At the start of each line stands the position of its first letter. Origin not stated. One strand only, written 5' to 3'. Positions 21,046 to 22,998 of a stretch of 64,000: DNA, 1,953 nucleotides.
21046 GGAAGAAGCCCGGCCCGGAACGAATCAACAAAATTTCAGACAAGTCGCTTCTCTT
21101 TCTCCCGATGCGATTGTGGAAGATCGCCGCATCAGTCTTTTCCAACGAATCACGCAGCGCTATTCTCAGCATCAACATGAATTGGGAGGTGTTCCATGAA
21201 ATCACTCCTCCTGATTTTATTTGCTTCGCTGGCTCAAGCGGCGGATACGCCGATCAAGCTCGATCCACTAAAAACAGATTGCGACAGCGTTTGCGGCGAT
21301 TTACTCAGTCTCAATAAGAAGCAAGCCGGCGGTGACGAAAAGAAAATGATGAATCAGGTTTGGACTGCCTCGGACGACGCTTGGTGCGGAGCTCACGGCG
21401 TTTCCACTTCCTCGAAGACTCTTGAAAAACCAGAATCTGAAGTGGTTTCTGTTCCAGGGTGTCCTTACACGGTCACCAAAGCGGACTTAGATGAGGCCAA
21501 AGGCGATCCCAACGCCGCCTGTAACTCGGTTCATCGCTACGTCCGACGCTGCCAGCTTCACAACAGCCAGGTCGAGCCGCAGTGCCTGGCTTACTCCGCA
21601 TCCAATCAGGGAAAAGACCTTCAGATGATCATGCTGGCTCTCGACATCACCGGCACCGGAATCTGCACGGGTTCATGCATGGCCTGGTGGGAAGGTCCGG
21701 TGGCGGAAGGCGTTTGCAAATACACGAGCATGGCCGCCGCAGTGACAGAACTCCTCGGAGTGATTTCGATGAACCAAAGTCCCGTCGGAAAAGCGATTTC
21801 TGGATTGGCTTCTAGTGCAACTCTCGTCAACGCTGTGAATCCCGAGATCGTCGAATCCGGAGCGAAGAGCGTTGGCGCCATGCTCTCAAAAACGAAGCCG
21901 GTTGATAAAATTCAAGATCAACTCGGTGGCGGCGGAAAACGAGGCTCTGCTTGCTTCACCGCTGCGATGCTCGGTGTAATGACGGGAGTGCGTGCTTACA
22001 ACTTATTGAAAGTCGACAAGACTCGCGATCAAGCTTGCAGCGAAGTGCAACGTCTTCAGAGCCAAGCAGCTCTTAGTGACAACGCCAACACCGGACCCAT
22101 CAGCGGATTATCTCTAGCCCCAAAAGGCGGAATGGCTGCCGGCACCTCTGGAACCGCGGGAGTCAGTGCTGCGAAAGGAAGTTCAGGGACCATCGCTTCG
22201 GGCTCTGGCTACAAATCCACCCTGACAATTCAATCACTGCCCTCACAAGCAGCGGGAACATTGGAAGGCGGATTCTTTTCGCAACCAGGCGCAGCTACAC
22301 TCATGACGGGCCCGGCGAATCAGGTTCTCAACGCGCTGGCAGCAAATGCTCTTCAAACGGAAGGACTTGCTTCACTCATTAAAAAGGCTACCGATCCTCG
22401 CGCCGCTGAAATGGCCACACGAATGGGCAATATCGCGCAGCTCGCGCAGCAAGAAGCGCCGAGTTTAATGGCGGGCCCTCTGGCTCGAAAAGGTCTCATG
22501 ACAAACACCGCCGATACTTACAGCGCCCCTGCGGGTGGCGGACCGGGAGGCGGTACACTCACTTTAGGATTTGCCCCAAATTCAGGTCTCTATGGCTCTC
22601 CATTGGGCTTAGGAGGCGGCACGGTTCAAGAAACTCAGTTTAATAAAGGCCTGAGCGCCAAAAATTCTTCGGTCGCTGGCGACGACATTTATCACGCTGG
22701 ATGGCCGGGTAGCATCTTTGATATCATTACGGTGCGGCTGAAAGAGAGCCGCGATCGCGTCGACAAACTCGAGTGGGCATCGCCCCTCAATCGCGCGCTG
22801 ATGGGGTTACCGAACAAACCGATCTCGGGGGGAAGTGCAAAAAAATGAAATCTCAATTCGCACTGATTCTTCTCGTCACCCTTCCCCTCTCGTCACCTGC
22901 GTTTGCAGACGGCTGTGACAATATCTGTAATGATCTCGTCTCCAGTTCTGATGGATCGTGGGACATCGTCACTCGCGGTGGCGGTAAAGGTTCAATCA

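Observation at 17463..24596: Four-gene, translationally coupled operon of secreted low-complexity proteins with no recognisable family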

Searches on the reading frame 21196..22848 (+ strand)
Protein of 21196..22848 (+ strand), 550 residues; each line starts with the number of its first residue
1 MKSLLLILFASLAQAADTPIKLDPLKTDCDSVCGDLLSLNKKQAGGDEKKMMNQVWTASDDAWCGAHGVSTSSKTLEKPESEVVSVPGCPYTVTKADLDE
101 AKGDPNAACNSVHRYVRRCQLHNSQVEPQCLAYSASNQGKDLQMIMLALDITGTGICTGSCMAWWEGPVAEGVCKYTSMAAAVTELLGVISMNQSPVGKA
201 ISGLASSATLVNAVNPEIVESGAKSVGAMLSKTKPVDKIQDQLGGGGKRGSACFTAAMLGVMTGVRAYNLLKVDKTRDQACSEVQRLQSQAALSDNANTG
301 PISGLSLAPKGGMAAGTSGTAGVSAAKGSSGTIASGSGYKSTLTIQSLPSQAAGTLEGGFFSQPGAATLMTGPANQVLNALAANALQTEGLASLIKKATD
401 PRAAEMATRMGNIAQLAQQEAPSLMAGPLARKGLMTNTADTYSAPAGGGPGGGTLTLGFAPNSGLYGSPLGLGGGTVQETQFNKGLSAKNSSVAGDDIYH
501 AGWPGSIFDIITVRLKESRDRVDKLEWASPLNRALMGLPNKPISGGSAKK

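Call 3: search_protein_families(library=pfam, proteins=[window:21196-22848:+], max_evalue=1)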
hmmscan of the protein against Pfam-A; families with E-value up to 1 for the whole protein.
window:21196-22848:+ (550 aa): 1 family
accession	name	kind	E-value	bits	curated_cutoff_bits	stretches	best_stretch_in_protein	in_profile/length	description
PF08742.16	C8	-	0.09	13.5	23.7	1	97-126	29-58/68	C8 domain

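Call 4: search_protein_families(library=ncbifam, proteins=[window:21196-22848:+], max_evalue=1)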
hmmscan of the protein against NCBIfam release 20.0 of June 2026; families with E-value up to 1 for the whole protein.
window:21196-22848:+ (550 aa): 0 families

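Call 8: find_homologous_proteins(query=window:21196-22848:+, max_evalue=0.001)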
Query window:21196-22848:+ (550 aa): 1 proteins with E <= 0.001 among 8000 candidates.
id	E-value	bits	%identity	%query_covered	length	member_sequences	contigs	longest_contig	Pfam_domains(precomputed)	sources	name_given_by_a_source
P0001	0.0e+0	1192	99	100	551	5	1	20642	-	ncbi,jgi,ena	jgi:hypothetical protein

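Call 9: find_encoding_contigs(protein=P0001, flank=10000, max_places=6)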
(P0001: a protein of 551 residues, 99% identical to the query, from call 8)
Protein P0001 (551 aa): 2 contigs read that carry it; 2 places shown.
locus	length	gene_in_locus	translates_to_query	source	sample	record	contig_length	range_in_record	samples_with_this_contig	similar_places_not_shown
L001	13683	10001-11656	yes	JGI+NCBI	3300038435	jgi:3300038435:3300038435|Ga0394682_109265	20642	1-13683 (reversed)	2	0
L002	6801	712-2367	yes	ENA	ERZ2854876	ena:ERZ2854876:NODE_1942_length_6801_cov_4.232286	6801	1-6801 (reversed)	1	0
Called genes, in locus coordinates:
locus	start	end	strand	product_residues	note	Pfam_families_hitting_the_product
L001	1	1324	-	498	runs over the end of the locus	PF00478:IMPDH, PF00571:CBS, PF03060:NMO (weak), PF01070:FMN_dh (weak)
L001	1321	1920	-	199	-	PF25087:GMPPB_C (faint), PF21711:DCTN5 (weak), PF25084:LbH_EIF2B (weak), PF00132:Hexapep (weak), PF14602:Hexapep_2 (weak), PF00132:Hexapep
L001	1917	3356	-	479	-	PF00919:UPF0004, PF04055:Radical_SAM, PF01938:TRAM (faint)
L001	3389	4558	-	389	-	PF00512:HisKA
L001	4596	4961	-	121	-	PF01597:GCV_H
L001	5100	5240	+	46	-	-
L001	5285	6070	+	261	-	-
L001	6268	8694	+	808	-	-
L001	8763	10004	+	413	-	-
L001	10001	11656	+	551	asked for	-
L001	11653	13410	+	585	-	-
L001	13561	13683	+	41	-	?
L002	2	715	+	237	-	?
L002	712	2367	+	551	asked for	-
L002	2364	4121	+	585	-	-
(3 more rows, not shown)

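Call 20: search_protein_representatives(alignment_id=A2)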
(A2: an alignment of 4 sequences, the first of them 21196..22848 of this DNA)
Query: 4 sequences, 518 profile positions. Proteins with E-value up to 0.001 (for the whole library): 333; up to 1e-10: 197; up to 1e-30: 25. The best 150 are listed.
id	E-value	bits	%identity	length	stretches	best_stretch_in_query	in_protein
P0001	1.5e-209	713.6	-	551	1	1-518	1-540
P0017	6.3e-183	625.8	-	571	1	1-511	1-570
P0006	2.1e-146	505.3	-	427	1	82-518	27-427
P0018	7.7e-74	265.8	-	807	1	1-517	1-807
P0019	3.5e-46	174.5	-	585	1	24-510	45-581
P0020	1.7e-43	165.7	-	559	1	49-510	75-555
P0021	5.9e-40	154.0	-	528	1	28-510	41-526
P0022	7.0e-39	150.5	-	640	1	20-516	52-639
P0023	8.4e-39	150.2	-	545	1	22-505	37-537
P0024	1.2e-37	146.4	-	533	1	29-510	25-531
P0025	1.4e-37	146.2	-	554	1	24-510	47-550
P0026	3.6e-37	144.8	-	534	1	50-507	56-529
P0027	3.0e-36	141.8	-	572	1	20-510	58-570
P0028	9.7e-35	136.8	-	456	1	86-507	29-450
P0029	1.0e-34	136.7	-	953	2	227-510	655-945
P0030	2.0e-34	135.8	-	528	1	26-518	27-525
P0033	4.2e-33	131.4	-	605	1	13-510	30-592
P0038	4.2e-31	124.8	-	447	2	109-297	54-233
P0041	3.2e-30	121.9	-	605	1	23-509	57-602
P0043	6.5e-29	117.6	-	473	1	95-505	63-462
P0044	8.8e-29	117.1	-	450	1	112-504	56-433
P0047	2.9e-28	115.4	-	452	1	113-508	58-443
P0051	7.0e-28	114.2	-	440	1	106-511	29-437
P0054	3.5e-27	111.9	-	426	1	89-507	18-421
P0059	7.9e-27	110.7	-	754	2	29-210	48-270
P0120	4.4e-18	81.8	-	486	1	110-510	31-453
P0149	3.0e-14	69.2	-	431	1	94-510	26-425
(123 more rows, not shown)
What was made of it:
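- Checked: 333 homologue clusters at E <= 1e-3 (call 20).
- The exhaustive profile search found 333 clusters at E <= 1e-3 and 197 at E <= 1e-10, mostly aligned over their full length (call 20).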

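Call 23: search_protein_families(library=pfam, alignment_id=A3, max_evalue=0.01)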
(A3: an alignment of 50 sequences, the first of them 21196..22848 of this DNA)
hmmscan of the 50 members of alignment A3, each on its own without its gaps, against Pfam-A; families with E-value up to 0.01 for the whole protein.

A. member 1, window:21196-22848:+ (550 aa): 0 families

B. families by the number of members that match (of 50 scanned): 2 families
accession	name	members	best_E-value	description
PF00682.25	HMGL-like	1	0.0094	HMGL-like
PF15730.10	DUF4680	1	0.0099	Domain of unknown function (DUF4680)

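Call 24: search_solved_structures(query=A3, max_evalue=1)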
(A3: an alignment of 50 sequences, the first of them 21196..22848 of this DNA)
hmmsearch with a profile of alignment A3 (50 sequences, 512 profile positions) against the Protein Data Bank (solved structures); distinct sequences matched with E-value up to 1: 10.
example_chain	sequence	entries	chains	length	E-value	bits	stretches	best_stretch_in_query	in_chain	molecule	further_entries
9uxb_A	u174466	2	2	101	0.13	14.6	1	365-455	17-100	Transcription activator BRG1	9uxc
6fsq_A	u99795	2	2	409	0.21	13.9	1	386-457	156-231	alphaRep A3_bGFPD | A3_bGFPD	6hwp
6ft5_A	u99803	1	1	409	0.21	13.9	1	386-456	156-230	alphaRep A3_A3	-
2l6g_A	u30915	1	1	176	0.23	13.7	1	373-456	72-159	Focal adhesion kinase 1, linker, Paxillin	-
7z0j_A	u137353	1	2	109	0.29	13.5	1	430-458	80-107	Peroxisomal membrane protein PEX13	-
6m1v_A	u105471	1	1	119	0.31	13.3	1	396-446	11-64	Spike protein S2,Spike protein S2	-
6mtc_v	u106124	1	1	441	0.48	12.7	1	303-429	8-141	Interferon-related developmental regulator 2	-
2l6h_A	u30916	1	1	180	0.61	12.4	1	263-450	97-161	Focal adhesion kinase 1, linker, Paxillin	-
6zv4_A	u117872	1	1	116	0.8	12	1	365-465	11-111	Transcription elongation factor A protein 1,Protein IWS1 homolog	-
6g4j_B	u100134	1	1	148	0.82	11.9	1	383-443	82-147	alphaREP bE8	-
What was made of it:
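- There is no sequence match to any toxin family (calls 3, 23, 24).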

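Call 27: find_related_loci(query=A4, collection=genome_contigs, flank=8000)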
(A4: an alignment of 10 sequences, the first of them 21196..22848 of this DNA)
Query A4 (550 aa) in genome_contigs; peptide patterns used: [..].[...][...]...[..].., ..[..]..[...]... (x = any residue, [..] = any of these).
69 stretches matched a pattern; 5 encode a relative of the query (tblastn E <= 1e-3); 5 distinct loci.
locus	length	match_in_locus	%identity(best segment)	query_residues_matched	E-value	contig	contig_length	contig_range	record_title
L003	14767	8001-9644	26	22-522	9e-29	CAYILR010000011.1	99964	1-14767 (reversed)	MAG TPA_asm: uncultured Bacteriovoracaceae bacterium isolate ERP119705_co22_306 genome assembly, contig: NODE_88_length_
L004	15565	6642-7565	29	3-292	9e-26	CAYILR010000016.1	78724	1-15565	MAG TPA_asm: uncultured Bacteriovoracaceae bacterium isolate ERP119705_co22_306 genome assembly, contig: NODE_156_length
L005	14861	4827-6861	26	26-534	5e-25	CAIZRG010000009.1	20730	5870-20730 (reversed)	MAG: Oligoflexia bacterium isolate I-1_bin-249 genome assembly, contig: bin-249:09/59, whole genome shotgun sequence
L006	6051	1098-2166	28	55-546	7e-17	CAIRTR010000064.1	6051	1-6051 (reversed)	MAG: Oligoflexia bacterium isolate Kiruna3_bin-3974 genome assembly, contig: bin-3974:064/323, whole genome shotgun sequ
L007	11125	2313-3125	27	60-290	1e-9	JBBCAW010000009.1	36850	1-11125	Bdellovibrionota bacterium FG-1 24155C00009.1, whole genome shotgun sequence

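Call 34: search_protein_families(library=ncbifam, alignment_id=A3, max_evalue=0.01)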
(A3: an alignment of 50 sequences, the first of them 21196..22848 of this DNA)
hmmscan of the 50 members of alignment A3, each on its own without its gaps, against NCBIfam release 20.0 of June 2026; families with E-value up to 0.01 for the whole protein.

A. member 1, window:21196-22848:+ (550 aa): 0 families

B. families by the number of members that match (of 50 scanned): 3 families
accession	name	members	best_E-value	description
TIGR04320.1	Surf_Exclu_PgrA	1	0.0012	SEC10/PgrA surface exclusion domain-containing protein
NF000067.2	SMR_qac_FL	1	0.006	quaternary ammonium compound efflux SMR transporter QacL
NF038055.1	T3SS_SctB_pilot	1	0.0096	type III secretion system translocon subunit SctB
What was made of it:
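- On Known C-terminal sorting signals (T9SS CTD, PEP-CTERM, LPXTG, GlyGly-CTERM) and autotransporters: No hits (calls 3, 4, 34).
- Closest known: T3SS hydrophobic translocators. Same: One family member has a weak SctB hit, E = 0.0096 (call 34).
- One family member has a weak NCBIfam hit to the T3SS translocon protein SctB, E = 0.0096 (call 34). The module matches no known sorting-signal model (calls 4, 34).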

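Call 36: predict_structure(alignment_id=A3)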
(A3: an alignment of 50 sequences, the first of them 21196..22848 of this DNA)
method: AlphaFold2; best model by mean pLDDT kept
length: 550 residues; sequences in the alignment: 50
mean_pLDDT: 65.0   pTM: 0.57
mean pLDDT of the five models: 65.0, 64.6, 63.6, 62.6, 61.8
residues with pLDDT >= 90: 122; 70-90: 136; 50-70: 99; < 50: 193
segments of 3 or more residues with pLDDT < 50: 1-3, 11-22, 40-44, 197-237, 302-362, 442-497, 545-550
pLDDT, mean of each block of 10 residues (from residue 1): 49 44 68 80 52 76 92 76 94 95 96 93 93 89 89 89 71 78 69 51 32 33 36 44 60 88 92 92 93 75 44 40 36 31 32 36 60 80 84 89 88 90 80 57 38 29 32 35 40 49 72 75 56 64 49
secondary structure, 60 per line:
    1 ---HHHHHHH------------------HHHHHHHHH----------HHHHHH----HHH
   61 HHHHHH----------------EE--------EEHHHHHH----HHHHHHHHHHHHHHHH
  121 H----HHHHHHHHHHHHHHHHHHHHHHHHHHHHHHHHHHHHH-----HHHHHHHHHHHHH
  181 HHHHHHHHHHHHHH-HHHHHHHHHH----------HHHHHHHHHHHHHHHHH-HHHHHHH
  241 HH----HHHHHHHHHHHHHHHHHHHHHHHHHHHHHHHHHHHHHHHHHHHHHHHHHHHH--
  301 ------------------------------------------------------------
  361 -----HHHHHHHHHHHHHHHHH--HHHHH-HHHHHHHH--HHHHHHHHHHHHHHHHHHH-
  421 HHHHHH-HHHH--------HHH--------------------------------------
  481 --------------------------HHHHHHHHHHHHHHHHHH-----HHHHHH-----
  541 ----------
elements in order: H4-10 H29-37 H48-53 H58-66 H95-100 H105-121 H126-162 H168-194 H196-205 H216-232 H234-242 H247-298 H366-382 H385-389 H391-398 H401-419 H421-426 H428-431 H507-524 H530-535
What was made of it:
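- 21196..22848 (+): Gene C (550 aa), C-type subunit. It resembles D but carries the extra tail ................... It has 12 Cys. The hydrophobic CxxxC helix spans residues 143-162 (nt 21622-21681) and the C-terminal module starts at about residue 438 (nt 22507). AlphaFold pLDDT is 65, with confident helices at 25-195, 250-300, 365-435 and 507-524 (call 36).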

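Call 39: fold_search(model_id=the predicted structure, library=pdb)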
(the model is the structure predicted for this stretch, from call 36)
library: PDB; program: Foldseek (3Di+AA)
matches with E <= 10: 102; with E <= 0.001: 0
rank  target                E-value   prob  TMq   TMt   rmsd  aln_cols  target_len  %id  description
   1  6h2f_A                8.4e-01  0.04  0.07  0.10  39.6       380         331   12  Structure of the pre-pore AhlB of the tripartite alpha-pore forming toxin, AHL, from Aeromonas hydrophila. (released 2019-07-10)
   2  6h2f_E                8.7e-01  0.04  0.08  0.12  38.4       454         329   10  Structure of the pre-pore AhlB of the tripartite alpha-pore forming toxin, AHL, from Aeromonas hydrophila. (released 2019-07-10)
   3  5ctg_B                9.1e-01  0.06  0.07  0.14  23.3       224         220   12  The 3.1 A resolution structure of a eukaryotic SWEET transporter (released 2015-10-28)
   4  4akk_B                1.1e+00  0.07  0.12  0.16  25.7       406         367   11  Structure of the NasR transcription antiterminator (released 2012-06-20)
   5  6grj_E                1.1e+00  0.03  0.08  0.11  43.3       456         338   11  Structure of the AhlB pore of the tripartite alpha-pore forming toxin, AHL, from Aeromonas hydrophila. (released 2019-07-03)
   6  6grj_H                1.3e+00  0.03  0.08  0.11  44.0       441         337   12  Structure of the AhlB pore of the tripartite alpha-pore forming toxin, AHL, from Aeromonas hydrophila. (released 2019-07-03)
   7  6h2f_G                1.4e+00  0.03  0.08  0.11  40.6       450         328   11  Structure of the pre-pore AhlB of the tripartite alpha-pore forming toxin, AHL, from Aeromonas hydrophila. (released 2019-07-10)
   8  8r5s_E                1.5e+00  0.09  0.11  0.22  25.0       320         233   10  t113 - De-novo designed soluble homotetramer (released 2024-11-27)
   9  6h2f_C                1.8e+00  0.02  0.08  0.11  43.4       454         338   11  Structure of the pre-pore AhlB of the tripartite alpha-pore forming toxin, AHL, from Aeromonas hydrophila. (released 2019-07-10)
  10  7a0g_EEE              2.0e+00  0.03  0.08  0.12  43.6       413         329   12  Structure of the SmhB pore of the tripartite alpha-pore forming toxin, Smh, from Serratia marcescens. (released 2021-03-31)
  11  8r5s_A                2.1e+00  0.04  0.09  0.16  27.3       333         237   14  t113 - De-novo designed soluble homotetramer (released 2024-11-27)
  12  7a0g_AAA              2.1e+00  0.03  0.08  0.12  43.5       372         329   12  Structure of the SmhB pore of the tripartite alpha-pore forming toxin, Smh, from Serratia marcescens. (released 2021-03-31)
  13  9ki1_0                2.1e+00  0.03  0.07  0.08  24.7       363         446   12  Baseplate structure of Escherichia phage Mu (released 2025-02-12)
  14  6iko_A                2.3e+00  0.08  0.12  0.19  41.2       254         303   14  Crystal structure of mouse GAS7cb (released 2019-10-16)
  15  6grj_A                2.3e+00  0.02  0.07  0.11  43.1       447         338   11  Structure of the AhlB pore of the tripartite alpha-pore forming toxin, AHL, from Aeromonas hydrophila. (released 2019-07-03)
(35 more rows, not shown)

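Call 41: find_homologous_proteins(query=A3, max_evalue=0.00001)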
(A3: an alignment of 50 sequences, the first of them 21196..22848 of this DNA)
Query A3 (50 sequences) (550 aa, profile of the alignment): 1 proteins with E <= 0.00001 among 8000 candidates.
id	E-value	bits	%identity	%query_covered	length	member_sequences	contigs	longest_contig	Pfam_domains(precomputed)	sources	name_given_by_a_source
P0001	1.6e-107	379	99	100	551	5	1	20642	-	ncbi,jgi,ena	jgi:hypothetical protein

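Call 42: find_related_loci(query=A4, collection=metagenome_contigs, flank=9000)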
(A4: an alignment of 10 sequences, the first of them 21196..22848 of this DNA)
Query A4 (550 aa) in metagenome_contigs; peptide patterns used: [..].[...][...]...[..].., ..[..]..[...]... (x = any residue, [..] = any of these).
106 stretches matched a pattern; 3 encode a relative of the query (tblastn E <= 1e-3); 3 distinct loci.
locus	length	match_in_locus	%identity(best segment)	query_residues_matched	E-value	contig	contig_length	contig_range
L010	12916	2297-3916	26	3-550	2e-35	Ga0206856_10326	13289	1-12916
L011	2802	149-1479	30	29-539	1e-28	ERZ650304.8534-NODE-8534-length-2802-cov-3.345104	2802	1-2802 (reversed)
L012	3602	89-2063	25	52-546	9e-25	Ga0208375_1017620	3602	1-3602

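Call 51: list_cluster_members(proteins=[P0019, P0020, P0022, P0024, P0028, P0030, P0038, P0041, P0043, P0059])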
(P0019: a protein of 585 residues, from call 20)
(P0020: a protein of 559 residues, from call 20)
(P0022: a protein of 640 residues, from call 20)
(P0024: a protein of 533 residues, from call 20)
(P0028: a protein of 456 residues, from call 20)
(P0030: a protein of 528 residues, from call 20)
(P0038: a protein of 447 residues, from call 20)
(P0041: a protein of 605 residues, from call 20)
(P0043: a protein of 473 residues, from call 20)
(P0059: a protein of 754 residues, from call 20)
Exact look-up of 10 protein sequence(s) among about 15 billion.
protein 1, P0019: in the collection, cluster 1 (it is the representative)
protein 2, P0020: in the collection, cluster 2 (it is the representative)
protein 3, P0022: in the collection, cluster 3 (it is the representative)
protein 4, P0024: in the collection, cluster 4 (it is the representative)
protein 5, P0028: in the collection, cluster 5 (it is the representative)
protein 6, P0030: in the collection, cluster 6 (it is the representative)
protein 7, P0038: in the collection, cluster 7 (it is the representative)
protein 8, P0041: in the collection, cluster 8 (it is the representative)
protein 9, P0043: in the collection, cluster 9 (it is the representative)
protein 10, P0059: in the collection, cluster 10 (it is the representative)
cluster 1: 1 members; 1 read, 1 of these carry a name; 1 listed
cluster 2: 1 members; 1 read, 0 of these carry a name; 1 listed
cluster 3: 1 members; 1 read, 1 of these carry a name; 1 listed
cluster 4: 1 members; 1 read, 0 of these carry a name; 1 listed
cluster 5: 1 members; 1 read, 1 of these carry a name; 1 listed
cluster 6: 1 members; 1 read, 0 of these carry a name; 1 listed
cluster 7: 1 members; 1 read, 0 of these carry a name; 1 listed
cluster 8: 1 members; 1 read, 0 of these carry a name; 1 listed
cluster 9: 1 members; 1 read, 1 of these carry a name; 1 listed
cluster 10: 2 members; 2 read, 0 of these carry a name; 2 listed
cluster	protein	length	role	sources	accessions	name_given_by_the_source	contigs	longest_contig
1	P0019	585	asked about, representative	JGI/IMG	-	hypothetical protein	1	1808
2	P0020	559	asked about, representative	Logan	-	-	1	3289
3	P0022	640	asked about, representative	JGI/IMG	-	hypothetical protein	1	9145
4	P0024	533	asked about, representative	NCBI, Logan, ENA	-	-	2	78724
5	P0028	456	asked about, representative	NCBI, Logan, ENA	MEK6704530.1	MAG: hypothetical protein AABZ06_01960 [Bdellovibrionota bacterium]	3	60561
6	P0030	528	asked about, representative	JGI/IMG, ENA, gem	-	-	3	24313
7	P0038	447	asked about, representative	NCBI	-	-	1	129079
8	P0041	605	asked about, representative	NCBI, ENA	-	-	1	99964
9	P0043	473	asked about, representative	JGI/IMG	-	hypothetical protein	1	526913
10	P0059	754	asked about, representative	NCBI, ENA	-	-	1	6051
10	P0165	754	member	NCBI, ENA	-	-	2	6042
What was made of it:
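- Labelled relatives belong to a phylum rich in bacterial predators (calls 27, 51).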

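Call 65: search_protein_families(library=phrogs, proteins=[window:21196-22848:+], max_evalue=0.01)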
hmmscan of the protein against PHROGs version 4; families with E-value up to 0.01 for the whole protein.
window:21196-22848:+ (550 aa): 0 families

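Call 66: search_protein_families(library=padloc, proteins=[window:21196-22848:+], max_evalue=0.01)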
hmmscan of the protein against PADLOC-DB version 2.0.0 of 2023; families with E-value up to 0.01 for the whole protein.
window:21196-22848:+ (550 aa): 0 families
